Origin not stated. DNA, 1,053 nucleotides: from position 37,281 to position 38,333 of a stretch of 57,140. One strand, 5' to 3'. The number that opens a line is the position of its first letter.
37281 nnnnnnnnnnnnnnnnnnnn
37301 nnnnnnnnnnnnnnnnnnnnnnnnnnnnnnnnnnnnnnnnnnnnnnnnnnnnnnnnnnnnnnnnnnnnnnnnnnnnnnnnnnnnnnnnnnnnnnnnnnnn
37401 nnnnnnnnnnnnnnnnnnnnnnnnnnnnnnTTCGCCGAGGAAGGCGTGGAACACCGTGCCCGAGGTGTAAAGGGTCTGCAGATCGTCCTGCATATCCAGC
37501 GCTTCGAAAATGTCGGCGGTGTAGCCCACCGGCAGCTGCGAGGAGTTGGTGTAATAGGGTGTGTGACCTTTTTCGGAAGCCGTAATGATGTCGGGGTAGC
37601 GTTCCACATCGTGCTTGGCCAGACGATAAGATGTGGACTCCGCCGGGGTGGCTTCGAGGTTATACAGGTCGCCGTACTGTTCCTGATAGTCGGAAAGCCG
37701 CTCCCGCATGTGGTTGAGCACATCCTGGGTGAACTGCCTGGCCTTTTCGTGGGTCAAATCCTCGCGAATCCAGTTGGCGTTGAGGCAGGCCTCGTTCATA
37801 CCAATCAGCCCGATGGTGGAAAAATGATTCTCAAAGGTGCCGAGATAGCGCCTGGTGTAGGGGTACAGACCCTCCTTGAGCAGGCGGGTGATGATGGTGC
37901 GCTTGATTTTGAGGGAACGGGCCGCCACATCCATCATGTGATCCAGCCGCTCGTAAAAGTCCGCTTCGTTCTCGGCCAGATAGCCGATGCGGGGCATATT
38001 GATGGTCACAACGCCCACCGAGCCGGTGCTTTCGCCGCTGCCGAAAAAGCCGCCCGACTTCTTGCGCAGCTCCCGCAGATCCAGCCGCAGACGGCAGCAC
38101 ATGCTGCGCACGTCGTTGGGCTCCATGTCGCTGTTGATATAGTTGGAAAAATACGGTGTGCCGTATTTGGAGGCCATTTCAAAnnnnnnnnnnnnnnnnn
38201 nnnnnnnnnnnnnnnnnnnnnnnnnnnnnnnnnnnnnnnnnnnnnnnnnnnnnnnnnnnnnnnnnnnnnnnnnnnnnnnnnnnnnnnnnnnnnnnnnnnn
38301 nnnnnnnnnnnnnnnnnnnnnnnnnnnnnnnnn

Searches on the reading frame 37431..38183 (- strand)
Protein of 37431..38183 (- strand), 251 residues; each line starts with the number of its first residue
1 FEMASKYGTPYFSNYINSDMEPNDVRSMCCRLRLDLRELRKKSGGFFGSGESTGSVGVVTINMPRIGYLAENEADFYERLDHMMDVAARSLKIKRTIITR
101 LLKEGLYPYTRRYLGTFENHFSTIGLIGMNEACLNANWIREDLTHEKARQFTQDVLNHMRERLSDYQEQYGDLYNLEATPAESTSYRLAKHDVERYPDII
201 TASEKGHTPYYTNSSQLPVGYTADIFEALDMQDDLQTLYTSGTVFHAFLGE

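Call 58: search_solved_structures(query=window:37431-38183:-, max_evalue=0.01, show_alignments=5)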
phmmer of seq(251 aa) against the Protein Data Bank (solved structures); distinct sequences matched with E-value up to 0.01: 5.
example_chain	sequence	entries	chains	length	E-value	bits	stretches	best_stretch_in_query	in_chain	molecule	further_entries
4coi_A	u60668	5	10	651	4e-14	56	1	38-251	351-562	ANAEROBIC RIBONUCLEOSIDE-TRIPHOSPHATE REDUCTASE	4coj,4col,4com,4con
4u3e_A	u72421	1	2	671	4.3e-14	55.9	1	38-251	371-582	Ribonucleoside triphosphate reductase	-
8p23_A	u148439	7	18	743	3.3e-12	49.7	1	25-247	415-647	Anaerobic ribonucleoside-triphosphate reductase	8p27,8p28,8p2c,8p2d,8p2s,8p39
1h78_A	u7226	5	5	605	4.8e-10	42.6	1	49-246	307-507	ANAEROBIC RIBONUCLEOTIDE-TRIPHOSPHATE REDUCTASE LARGE CHAIN | ANAEROBIC RIBONUCLEOTIDE-TRIPHOSPHATE REDUCTASE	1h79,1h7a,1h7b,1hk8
9d3x_A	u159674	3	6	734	6.3e-09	39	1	44-246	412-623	Anaerobic ribonucleoside-triphosphate reductase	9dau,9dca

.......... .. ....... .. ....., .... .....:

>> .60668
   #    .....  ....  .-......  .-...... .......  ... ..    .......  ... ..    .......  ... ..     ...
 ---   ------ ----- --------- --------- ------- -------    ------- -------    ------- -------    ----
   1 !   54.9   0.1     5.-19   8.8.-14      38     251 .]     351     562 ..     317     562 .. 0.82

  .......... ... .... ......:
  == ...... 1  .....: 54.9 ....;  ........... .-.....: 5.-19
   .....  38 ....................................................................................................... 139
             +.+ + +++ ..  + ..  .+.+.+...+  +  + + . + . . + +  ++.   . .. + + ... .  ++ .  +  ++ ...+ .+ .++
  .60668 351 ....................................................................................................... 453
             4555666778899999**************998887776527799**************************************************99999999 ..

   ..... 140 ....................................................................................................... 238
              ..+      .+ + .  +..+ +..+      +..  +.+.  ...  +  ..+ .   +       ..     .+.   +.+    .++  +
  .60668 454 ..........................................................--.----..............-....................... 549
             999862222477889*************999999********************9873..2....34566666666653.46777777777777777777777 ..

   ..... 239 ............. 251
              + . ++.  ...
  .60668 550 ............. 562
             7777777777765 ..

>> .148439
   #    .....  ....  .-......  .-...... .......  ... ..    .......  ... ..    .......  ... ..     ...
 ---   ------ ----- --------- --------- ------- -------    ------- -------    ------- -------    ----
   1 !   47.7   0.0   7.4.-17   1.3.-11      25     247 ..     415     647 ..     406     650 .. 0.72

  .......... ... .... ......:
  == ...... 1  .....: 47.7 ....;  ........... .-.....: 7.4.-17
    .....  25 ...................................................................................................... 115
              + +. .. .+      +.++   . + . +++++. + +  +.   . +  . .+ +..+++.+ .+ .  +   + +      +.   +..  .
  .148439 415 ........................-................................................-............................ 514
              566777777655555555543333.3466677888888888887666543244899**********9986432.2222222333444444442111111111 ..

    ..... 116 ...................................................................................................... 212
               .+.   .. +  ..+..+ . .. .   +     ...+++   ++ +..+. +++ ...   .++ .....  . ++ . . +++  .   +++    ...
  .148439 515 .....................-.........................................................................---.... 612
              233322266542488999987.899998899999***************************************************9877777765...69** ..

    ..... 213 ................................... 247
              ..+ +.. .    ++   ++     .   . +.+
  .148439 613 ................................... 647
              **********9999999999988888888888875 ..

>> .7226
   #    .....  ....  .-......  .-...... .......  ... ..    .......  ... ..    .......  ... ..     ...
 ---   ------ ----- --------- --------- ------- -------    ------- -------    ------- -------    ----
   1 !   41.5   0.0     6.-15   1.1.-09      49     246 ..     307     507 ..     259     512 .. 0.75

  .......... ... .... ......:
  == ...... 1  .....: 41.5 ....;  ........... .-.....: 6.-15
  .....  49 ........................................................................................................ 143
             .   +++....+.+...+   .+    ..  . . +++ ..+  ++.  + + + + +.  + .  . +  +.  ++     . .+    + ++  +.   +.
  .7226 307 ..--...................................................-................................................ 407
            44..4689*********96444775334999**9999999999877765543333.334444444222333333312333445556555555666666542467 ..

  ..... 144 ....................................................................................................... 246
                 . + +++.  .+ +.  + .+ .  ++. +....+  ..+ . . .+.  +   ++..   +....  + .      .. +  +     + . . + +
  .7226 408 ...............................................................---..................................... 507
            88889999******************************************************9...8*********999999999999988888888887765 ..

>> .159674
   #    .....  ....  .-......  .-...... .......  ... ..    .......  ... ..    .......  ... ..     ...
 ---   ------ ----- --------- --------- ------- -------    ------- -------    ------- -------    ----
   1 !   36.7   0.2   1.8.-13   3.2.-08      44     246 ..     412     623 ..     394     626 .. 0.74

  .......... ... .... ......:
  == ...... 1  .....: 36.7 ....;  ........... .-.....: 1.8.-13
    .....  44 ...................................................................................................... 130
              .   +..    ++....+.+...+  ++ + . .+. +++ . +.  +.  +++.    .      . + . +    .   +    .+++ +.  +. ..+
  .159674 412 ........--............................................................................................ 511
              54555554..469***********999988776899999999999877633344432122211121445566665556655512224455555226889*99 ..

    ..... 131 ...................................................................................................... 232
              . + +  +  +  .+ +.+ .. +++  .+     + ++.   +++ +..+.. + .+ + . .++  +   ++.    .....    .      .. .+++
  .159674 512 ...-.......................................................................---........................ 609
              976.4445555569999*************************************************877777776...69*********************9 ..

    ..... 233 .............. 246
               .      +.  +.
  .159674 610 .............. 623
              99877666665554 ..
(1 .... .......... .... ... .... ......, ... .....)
